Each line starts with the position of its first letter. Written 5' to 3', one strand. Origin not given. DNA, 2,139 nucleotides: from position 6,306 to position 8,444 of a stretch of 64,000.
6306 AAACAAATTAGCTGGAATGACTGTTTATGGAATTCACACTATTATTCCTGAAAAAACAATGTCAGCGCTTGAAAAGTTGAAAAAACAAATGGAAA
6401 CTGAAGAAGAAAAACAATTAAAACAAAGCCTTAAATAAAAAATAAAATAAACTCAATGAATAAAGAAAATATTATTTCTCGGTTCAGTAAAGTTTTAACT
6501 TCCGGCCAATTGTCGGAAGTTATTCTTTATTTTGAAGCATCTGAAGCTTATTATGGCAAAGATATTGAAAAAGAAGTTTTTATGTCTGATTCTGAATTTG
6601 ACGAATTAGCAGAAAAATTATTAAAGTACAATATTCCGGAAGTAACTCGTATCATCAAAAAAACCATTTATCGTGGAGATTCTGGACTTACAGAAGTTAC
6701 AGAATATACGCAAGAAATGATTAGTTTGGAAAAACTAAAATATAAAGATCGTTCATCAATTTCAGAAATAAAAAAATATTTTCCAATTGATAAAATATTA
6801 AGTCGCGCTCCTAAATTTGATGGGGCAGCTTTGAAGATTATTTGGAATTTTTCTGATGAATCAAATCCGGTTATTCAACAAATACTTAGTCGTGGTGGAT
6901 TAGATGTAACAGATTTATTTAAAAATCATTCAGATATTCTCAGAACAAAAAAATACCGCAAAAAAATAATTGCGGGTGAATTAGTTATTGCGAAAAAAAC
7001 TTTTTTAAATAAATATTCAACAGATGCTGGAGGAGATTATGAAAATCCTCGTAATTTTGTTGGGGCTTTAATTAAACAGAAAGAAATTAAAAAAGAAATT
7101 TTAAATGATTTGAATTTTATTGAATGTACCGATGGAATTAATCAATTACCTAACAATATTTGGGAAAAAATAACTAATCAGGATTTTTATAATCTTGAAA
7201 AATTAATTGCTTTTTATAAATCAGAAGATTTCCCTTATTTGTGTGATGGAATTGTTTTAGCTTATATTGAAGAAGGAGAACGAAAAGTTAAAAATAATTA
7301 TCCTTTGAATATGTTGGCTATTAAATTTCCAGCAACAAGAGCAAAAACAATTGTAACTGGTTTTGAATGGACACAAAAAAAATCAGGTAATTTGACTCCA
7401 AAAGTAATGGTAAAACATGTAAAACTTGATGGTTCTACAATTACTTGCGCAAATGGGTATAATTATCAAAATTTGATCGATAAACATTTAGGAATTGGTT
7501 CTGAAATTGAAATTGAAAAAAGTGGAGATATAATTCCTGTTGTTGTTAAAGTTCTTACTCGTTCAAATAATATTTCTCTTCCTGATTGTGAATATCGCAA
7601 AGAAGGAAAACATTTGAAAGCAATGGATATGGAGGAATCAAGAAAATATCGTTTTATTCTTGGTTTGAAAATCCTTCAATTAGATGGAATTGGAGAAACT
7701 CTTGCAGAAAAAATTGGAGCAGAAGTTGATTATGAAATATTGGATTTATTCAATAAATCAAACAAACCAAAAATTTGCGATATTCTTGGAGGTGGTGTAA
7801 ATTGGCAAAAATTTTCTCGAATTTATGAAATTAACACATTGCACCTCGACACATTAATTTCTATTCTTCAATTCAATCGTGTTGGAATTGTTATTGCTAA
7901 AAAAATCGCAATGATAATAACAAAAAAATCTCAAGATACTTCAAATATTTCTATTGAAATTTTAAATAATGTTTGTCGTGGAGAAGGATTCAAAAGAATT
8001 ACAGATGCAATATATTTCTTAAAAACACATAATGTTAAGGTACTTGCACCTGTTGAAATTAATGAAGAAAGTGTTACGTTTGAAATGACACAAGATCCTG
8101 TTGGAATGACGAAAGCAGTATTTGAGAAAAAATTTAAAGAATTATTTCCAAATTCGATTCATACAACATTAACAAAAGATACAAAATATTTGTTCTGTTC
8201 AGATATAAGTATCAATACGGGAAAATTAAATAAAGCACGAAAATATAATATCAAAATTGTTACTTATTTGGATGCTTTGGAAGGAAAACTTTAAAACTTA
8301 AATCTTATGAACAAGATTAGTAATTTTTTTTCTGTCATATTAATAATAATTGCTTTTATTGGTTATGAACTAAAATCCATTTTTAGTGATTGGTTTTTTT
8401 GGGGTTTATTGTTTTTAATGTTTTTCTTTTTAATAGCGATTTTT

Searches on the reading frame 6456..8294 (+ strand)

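Call 13: search_protein_families(library=phrogs, proteins=[window:6456-8294:+], max_evalue=0.00001)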
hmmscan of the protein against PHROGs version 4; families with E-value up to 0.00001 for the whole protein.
window:6456-8294:+ (612 aa): 3 families
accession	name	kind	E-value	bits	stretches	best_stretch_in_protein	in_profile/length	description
phrog_3869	-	DNA, RNA and nucleotide metabolism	1.1e-62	213.5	1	26-606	17-648/656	NAD-dependent DNA ligase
phrog_3359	-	DNA, RNA and nucleotide metabolism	2.7e-18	67.3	1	28-366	11-322/325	NAD-dependent DNA ligase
phrog_3498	-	DNA, RNA and nucleotide metabolism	1.1e-06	29.6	1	406-605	45-247/256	NAD-dependent DNA ligase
